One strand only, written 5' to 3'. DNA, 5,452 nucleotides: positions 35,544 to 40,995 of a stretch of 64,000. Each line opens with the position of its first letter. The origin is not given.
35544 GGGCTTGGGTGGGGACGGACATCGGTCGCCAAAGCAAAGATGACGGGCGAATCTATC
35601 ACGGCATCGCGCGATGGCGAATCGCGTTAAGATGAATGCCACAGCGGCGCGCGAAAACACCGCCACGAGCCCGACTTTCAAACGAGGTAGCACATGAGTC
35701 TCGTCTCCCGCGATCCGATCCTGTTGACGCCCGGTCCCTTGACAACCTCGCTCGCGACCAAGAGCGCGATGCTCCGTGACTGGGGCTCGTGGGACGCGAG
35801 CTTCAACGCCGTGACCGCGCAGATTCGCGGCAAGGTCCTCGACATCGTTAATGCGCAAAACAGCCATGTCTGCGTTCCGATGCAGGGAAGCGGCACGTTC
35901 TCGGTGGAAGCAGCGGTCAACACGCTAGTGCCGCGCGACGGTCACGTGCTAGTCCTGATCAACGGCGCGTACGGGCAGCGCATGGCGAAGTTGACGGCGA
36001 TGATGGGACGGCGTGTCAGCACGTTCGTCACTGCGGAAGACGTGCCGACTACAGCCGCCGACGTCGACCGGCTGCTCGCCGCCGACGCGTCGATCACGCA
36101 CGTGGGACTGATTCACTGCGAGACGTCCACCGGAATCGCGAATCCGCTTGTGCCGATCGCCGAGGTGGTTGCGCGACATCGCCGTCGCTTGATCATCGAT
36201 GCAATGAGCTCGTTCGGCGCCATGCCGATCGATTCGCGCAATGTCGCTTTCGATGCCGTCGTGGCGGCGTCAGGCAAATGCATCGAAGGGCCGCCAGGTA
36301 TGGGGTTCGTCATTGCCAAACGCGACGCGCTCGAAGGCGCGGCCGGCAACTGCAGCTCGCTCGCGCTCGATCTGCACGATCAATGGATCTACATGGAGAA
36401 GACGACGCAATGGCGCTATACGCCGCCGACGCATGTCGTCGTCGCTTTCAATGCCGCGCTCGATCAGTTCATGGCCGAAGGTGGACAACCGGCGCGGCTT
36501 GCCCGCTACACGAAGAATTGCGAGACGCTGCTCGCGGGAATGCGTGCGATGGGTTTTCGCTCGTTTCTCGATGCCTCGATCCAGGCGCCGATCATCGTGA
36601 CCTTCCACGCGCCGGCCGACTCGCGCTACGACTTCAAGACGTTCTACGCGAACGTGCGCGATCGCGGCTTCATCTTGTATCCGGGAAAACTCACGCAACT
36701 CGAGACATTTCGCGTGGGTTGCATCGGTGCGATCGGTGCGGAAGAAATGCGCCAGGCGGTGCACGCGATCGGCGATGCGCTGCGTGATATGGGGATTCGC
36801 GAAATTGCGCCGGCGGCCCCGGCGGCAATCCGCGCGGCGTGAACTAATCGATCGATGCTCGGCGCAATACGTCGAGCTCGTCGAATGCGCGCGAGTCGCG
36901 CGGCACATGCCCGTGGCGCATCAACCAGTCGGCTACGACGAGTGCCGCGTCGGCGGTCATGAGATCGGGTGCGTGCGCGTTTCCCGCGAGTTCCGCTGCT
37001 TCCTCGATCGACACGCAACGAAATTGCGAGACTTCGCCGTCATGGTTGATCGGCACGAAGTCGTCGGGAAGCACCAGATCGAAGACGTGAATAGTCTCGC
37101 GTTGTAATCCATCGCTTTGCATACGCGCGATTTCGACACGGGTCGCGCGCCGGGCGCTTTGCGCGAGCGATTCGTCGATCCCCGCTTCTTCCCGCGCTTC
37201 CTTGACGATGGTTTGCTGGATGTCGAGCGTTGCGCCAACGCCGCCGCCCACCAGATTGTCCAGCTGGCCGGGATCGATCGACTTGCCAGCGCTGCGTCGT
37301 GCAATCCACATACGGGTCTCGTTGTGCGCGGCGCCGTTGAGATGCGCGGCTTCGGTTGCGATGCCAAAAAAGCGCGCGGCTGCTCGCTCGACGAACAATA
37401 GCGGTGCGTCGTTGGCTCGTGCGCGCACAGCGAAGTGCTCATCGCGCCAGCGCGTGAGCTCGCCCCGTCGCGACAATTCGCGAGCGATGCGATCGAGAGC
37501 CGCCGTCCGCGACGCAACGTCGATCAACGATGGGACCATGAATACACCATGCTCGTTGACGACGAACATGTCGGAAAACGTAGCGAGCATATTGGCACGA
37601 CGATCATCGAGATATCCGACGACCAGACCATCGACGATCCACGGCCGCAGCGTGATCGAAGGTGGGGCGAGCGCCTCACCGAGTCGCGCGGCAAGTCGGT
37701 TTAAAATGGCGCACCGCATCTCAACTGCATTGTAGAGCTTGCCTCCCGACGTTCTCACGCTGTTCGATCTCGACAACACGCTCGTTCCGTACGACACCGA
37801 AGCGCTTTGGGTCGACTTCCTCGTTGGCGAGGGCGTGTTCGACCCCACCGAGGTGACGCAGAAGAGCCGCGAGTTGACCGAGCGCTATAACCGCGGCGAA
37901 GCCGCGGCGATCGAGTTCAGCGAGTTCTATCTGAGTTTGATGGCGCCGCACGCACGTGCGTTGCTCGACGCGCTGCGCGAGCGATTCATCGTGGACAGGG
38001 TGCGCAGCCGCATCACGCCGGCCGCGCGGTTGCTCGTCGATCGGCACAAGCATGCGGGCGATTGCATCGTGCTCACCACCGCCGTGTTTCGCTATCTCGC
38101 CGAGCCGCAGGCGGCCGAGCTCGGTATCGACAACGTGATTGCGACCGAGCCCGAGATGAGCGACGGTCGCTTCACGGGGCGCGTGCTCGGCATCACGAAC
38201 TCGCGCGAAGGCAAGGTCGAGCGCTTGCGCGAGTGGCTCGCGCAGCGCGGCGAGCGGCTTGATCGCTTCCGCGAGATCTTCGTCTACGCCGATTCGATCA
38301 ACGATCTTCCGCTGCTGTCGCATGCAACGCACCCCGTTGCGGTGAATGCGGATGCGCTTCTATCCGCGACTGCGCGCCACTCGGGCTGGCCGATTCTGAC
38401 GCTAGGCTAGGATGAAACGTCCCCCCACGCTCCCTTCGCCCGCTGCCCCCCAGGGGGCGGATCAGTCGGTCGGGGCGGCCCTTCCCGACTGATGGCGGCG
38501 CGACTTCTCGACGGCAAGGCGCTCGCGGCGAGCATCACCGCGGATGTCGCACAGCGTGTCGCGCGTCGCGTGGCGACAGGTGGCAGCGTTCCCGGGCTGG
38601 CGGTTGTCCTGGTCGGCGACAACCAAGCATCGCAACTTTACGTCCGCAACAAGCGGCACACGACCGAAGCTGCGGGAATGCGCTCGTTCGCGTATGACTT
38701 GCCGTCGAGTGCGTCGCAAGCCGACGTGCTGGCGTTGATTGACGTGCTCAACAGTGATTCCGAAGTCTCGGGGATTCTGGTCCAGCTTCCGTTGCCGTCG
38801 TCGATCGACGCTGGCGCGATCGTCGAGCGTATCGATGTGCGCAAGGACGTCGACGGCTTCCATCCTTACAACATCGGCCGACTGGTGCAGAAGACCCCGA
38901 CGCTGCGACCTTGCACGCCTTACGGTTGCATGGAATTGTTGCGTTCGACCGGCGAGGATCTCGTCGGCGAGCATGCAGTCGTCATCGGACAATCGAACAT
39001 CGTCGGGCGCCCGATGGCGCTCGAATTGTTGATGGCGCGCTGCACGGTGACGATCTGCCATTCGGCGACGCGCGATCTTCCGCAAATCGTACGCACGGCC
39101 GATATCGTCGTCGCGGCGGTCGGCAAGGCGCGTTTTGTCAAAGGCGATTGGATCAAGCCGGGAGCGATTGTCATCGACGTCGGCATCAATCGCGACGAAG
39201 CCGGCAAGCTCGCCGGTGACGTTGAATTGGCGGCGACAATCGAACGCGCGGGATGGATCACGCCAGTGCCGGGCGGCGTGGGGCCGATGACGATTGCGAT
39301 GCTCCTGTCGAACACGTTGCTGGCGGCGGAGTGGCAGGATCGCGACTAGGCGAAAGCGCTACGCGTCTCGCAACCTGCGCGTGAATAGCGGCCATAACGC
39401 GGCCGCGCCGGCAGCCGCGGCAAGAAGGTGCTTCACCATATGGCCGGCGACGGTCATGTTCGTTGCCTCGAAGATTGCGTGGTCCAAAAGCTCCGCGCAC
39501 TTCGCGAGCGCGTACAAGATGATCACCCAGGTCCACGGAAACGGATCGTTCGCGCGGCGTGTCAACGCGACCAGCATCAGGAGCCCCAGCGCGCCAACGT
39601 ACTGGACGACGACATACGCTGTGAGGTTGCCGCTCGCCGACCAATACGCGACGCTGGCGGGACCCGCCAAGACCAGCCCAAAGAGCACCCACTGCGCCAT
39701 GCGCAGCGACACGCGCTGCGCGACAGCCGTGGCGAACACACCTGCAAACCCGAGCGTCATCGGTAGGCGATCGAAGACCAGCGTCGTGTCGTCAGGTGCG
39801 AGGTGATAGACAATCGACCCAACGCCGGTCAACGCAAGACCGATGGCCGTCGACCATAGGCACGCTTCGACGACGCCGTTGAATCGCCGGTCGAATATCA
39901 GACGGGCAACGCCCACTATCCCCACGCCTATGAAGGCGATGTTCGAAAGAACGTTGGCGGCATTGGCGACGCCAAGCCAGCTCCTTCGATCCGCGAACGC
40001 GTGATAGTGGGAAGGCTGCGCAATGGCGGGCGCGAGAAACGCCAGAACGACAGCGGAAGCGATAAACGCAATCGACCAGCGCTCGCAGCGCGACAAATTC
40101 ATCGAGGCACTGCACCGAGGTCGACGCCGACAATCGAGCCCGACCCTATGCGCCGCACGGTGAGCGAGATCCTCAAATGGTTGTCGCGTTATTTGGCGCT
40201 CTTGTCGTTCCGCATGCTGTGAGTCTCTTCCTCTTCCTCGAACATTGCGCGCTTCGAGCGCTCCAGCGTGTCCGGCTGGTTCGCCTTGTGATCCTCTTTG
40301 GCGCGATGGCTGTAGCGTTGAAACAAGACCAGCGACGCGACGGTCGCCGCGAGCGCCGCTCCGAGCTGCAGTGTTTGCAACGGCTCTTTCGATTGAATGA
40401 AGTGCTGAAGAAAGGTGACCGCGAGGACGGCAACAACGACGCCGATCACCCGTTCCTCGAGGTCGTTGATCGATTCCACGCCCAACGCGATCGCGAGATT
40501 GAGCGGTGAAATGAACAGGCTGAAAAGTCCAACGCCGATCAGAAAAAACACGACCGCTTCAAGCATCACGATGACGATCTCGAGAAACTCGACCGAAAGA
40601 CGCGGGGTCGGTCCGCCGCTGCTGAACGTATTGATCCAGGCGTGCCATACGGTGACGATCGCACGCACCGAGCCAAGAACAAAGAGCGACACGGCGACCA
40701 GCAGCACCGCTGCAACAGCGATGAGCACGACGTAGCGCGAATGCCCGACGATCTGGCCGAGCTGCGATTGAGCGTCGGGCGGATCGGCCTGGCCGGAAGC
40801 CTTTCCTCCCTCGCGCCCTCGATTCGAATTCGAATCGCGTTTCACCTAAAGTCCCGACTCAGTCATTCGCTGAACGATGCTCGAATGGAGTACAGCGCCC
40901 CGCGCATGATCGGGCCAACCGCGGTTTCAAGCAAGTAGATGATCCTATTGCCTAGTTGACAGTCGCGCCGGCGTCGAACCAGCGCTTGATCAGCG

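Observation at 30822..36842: Rieske oxygenase + DMGDH-like flavoenzyme + Bug binding protein operon back-to-back with phnW: candidate folate-linked N-demethylation route for methylated aminophosphonates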

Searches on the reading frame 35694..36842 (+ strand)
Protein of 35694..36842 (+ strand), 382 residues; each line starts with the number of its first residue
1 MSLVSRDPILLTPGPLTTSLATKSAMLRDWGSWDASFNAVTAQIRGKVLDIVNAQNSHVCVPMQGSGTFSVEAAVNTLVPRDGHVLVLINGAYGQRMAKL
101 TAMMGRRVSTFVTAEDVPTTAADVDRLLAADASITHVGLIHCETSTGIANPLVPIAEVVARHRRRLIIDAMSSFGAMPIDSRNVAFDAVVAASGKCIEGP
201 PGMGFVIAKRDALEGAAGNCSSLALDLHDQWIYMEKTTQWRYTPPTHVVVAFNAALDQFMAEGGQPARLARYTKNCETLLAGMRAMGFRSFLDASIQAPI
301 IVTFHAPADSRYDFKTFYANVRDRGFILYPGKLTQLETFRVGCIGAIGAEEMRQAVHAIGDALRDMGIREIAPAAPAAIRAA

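Call 4: search_protein_families(library=ncbifam, proteins=[window:35694-36842:+])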
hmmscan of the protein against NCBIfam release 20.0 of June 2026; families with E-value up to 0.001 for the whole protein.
window:35694-36842:+ (382 aa): 16 families
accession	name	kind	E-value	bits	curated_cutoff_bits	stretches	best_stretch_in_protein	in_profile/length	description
NF010006.0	PRK13479.1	equivalog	4.7e-172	572.2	296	1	5-369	3-367/369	2-aminoethylphosphonate--pyruvate transaminase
TIGR02326.1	transamin_PhnW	equivalog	1e-152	508.5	400.8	1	6-364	2-361/363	2-aminoethylphosphonate--pyruvate transaminase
TIGR03301.1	PhnW-AepZ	equivalog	1.4e-144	481.9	360.8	1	9-363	1-355/355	2-aminoethylphosphonate aminotransferase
NF046070.1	PyrdoxPyrvTramin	equivalog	1.6e-39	135.8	600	1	8-366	6-367/369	pyridoxamine--pyruvate transaminase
NF045640.1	AspGlyoxATaseBhcA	equivalog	2.1e-19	69.7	650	1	13-368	10-369/395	L-aspartate--glyoxylate aminotransferase BhcA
TIGR04343.1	egtE_PLP_lyase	equivalog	1.5e-10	40.4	400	1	79-284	91-291/370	ergothioneine biosynthesis PLP-dependent enzyme EgtE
NF003764.0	PRK05355.1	equivalog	5.2e-09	35.5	253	1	35-329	44-320/357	3-phosphoserine/phosphohydroxythreonine transaminase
TIGR01364.1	serC_1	equivalog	6.8e-09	35.1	443.6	1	36-309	42-304/358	phosphoserine transaminase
TIGR01979.1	sufS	subfamily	6.9e-09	35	475.1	1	41-215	64-240/403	SufS family cysteine desulfurase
TIGR01366.1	serC_3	equivalog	6.5e-06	25.6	401.65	1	22-214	24-204/361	phosphoserine transaminase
TIGR03402.1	FeS_nifS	equivalog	1.3e-05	24.2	530.75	1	40-210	43-212/379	cysteine desulfurase NifS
NF002806.0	PRK02948.1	subfamily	7.1e-05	22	304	1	107-206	114-210/381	IscS subfamily cysteine desulfurase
TIGR03235.1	DNA_S_dndA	equivalog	7.5e-05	22.2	480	1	105-211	112-215/353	cysteine desulfurase DndA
TIGR01977.1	am_tr_V_EF2568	hypoth_equivalog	9.7e-05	21.5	377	1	43-209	48-213/376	cysteine desulfurase family protein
TIGR02006.1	IscS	equivalog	0.00018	20.7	643.2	1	135-210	144-218/402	IscS subfamily cysteine desulfurase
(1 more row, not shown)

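Call 5: search_protein_families(library=pfam, proteins=[window:35694-36842:+])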
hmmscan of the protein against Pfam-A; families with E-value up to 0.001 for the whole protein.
window:35694-36842:+ (382 aa): 1 family
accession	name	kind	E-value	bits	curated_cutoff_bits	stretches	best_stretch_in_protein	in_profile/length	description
PF00266.25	Aminotran_5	-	4.3e-20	72.5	21.5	1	29-308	33-318/371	Aminotransferase class-V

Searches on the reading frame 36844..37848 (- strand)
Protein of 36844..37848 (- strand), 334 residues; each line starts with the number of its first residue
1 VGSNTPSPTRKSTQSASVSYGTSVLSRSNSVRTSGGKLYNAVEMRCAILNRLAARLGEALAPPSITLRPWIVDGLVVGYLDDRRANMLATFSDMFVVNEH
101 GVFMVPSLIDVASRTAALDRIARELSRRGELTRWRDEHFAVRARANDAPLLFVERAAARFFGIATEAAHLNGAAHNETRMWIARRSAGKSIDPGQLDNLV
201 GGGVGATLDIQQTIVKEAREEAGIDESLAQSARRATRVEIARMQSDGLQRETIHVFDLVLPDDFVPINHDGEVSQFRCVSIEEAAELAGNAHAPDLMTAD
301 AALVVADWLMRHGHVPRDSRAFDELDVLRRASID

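Call 4: search_protein_families(library=ncbifam, proteins=[window:36844-37848:-])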
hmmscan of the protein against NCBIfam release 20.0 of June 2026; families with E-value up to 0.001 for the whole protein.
window:36844-37848:- (334 aa): 2 families
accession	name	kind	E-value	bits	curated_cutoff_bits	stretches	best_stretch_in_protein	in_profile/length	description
NF002995.0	PRK03759.1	equivalog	0.00051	19.7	127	1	176-288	45-154/185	isopentenyl-diphosphate Delta-isomerase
NF011922.0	PRK15393.1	equivalog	0.0009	18.9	152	0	178-226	50-98/182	NUDIX hydrolase YfcD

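Call 5: search_protein_families(library=pfam, proteins=[window:36844-37848:-])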
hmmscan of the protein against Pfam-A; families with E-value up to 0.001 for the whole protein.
window:36844-37848:- (334 aa): 2 families
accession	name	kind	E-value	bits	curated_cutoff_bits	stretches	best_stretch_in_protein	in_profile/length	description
PF15916.11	DUF4743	-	6.5e-23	81.5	25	1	66-164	18-117/118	Domain of unknown function (DUF4743)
PF00293.34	NUDIX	-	1.5e-10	41.6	21.1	1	177-292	14-126/134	NUDIX domain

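Call 62: search_protein_families(library=ncbifam, proteins=[window:36844-37848:-], max_evalue=1e-8)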
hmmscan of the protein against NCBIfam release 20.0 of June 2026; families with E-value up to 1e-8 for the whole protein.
window:36844-37848:- (334 aa): 0 families

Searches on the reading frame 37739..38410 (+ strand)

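Call 8: search_protein_families(library=pfam, proteins=[window:37739-38410:+], max_evalue=0.00001)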
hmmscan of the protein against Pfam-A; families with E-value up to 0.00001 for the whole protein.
window:37739-38410:+ (223 aa): 1 family
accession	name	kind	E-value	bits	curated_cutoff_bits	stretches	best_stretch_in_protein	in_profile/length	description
PF12710.13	HAD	-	3.9e-36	125.7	27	1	8-193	2-188/189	haloacid dehalogenase-like hydrolase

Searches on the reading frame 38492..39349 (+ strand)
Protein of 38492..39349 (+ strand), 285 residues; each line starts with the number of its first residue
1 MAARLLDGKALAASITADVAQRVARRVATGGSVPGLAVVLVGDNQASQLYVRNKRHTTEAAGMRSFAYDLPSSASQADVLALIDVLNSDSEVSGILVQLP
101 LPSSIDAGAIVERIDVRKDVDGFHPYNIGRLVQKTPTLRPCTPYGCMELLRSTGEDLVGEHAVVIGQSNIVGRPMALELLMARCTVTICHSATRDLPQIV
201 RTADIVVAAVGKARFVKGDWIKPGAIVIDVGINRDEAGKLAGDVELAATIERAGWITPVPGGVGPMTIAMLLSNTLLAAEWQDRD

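Call 4: search_protein_families(library=ncbifam, proteins=[window:38492-39349:+])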
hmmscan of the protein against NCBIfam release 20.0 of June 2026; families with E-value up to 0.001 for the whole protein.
window:38492-39349:+ (285 aa): 30 families (the best 25 are shown)
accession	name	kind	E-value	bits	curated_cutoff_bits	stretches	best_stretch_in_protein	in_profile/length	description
NF008058.0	PRK10792.1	equivalog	2.1e-129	430.6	355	1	1-281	1-281/285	bifunctional methylenetetrahydrofolate dehydrogenase/methenyltetrahydrofolate cyclohydrolase FolD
NF010786.0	PRK14189.1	subfamily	2.3e-117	391.2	421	1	1-282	1-281/285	bifunctional methylenetetrahydrofolate dehydrogenase/methenyltetrahydrofolate cyclohydrolase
NF010785.0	PRK14188.1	subfamily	1e-115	385.8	396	1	2-280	2-287/297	bifunctional methylenetetrahydrofolate dehydrogenase/methenyltetrahydrofolate cyclohydrolase FolD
NF010790.0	PRK14194.1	equivalog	4.2e-106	354.5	508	1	1-283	2-286/301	bifunctional methylenetetrahydrofolate dehydrogenase/methenyltetrahydrofolate cyclohydrolase FolD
NF010787.0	PRK14191.1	equivalog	1.4e-104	349.3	423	1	4-284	2-282/285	bifunctional methylenetetrahydrofolate dehydrogenase/methenyltetrahydrofolate cyclohydrolase FolD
NF010776.0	PRK14179.1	equivalog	3.1e-103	344.8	445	1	4-279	3-278/284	bifunctional methylenetetrahydrofolate dehydrogenase/methenyltetrahydrofolate cyclohydrolase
NF010783.0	PRK14186.1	equivalog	8.9e-101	336.9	333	1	3-278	2-281/297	bifunctional methylenetetrahydrofolate dehydrogenase/methenyltetrahydrofolate cyclohydrolase FolD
NF010781.0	PRK14184.1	equivalog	5.8e-100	334.1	438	1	4-280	2-281/286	bifunctional 5,10-methylene-tetrahydrofolate dehydrogenase/ 5,10-methylene-tetrahydrofolate cyclohydrolase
NF010767.0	PRK14170.1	equivalog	8.1e-100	333.5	559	1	4-280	3-278/284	bifunctional methylenetetrahydrofolate dehydrogenase/methenyltetrahydrofolate cyclohydrolase FolD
NF010784.0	PRK14187.1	equivalog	1.1e-97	326.7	486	1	2-282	2-287/300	bifunctional methylenetetrahydrofolate dehydrogenase/methenyltetrahydrofolate cyclohydrolase FolD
NF010780.0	PRK14183.1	equivalog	2.3e-96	322.4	480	1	4-281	2-279/283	bifunctional 5,10-methylene-tetrahydrofolate dehydrogenase/ 5,10-methylene-tetrahydrofolate cyclohydrolase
NF010775.0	PRK14178.1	equivalog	7.7e-94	314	465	1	5-281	2-273/279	bifunctional methylenetetrahydrofolate dehydrogenase/methenyltetrahydrofolate cyclohydrolase FolD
NF010766.0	PRK14169.1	equivalog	1.1e-93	313.9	450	1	3-279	2-277/283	bifunctional methylenetetrahydrofolate dehydrogenase/methenyltetrahydrofolate cyclohydrolase FolD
NF010779.0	PRK14182.1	equivalog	2e-93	312.6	537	1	5-279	3-277/282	bifunctional 5,10-methylene-tetrahydrofolate dehydrogenase/ 5,10-methylene-tetrahydrofolate cyclohydrolase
NF010789.1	PRK14193.1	equivalog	3.3e-93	311.9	401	1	3-280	2-279/281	bifunctional methylenetetrahydrofolate dehydrogenase/methenyltetrahydrofolate cyclohydrolase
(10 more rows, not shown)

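Call 5: search_protein_families(library=pfam, proteins=[window:38492-39349:+])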
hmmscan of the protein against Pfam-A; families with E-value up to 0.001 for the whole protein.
window:38492-39349:+ (285 aa): 3 families
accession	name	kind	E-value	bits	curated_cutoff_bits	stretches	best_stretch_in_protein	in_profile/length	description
PF02882.25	THF_DHG_CYH_C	-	4.7e-70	234.5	27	1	124-281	1-158/160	Tetrahydrofolate dehydrogenase/cyclohydrolase, NAD(P)-binding domain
PF00763.28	THF_DHG_CYH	-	1.9e-37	128.5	32.8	1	6-121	1-115/115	Tetrahydrofolate dehydrogenase/cyclohydrolase, catalytic domain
PF02423.21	OCD_Mu_crystall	-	0.00073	19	24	0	191-250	182-244/314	Ornithine cyclodeaminase/mu-crystallin family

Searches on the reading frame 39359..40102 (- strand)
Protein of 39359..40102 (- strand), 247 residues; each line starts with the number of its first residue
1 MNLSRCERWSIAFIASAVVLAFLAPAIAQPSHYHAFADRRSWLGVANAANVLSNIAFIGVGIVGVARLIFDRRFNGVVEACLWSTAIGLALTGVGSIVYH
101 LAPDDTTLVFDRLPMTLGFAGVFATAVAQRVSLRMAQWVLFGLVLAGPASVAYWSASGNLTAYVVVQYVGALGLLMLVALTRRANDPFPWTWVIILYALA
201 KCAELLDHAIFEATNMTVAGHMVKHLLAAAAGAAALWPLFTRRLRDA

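Call 8: search_protein_families(library=pfam, proteins=[window:39359-40102:-], max_evalue=0.00001)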
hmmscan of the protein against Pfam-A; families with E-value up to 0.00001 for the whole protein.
window:39359-40102:- (247 aa): 1 family
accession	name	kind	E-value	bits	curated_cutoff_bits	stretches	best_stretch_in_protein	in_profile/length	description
PF05875.18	Ceramidase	-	3.4e-09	36.9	32.5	1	45-179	20-153/259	Ceramidase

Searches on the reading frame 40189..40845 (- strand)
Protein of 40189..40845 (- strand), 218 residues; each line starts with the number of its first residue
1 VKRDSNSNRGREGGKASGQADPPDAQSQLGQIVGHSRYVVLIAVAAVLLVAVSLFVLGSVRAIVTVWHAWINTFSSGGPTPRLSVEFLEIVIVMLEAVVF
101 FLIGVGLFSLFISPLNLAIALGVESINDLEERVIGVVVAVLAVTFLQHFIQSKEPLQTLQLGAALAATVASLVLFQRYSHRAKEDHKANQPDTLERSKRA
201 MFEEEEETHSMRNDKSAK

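Call 8: search_protein_families(library=pfam, proteins=[window:40189-40845:-], max_evalue=0.00001)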
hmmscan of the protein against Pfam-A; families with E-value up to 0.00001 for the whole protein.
window:40189-40845:- (218 aa): 1 family
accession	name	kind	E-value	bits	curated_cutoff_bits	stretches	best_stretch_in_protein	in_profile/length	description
PF03350.21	UPF0114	-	3.1e-18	66.6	23.1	1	35-149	3-117/117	Uncharacterized protein family, UPF0114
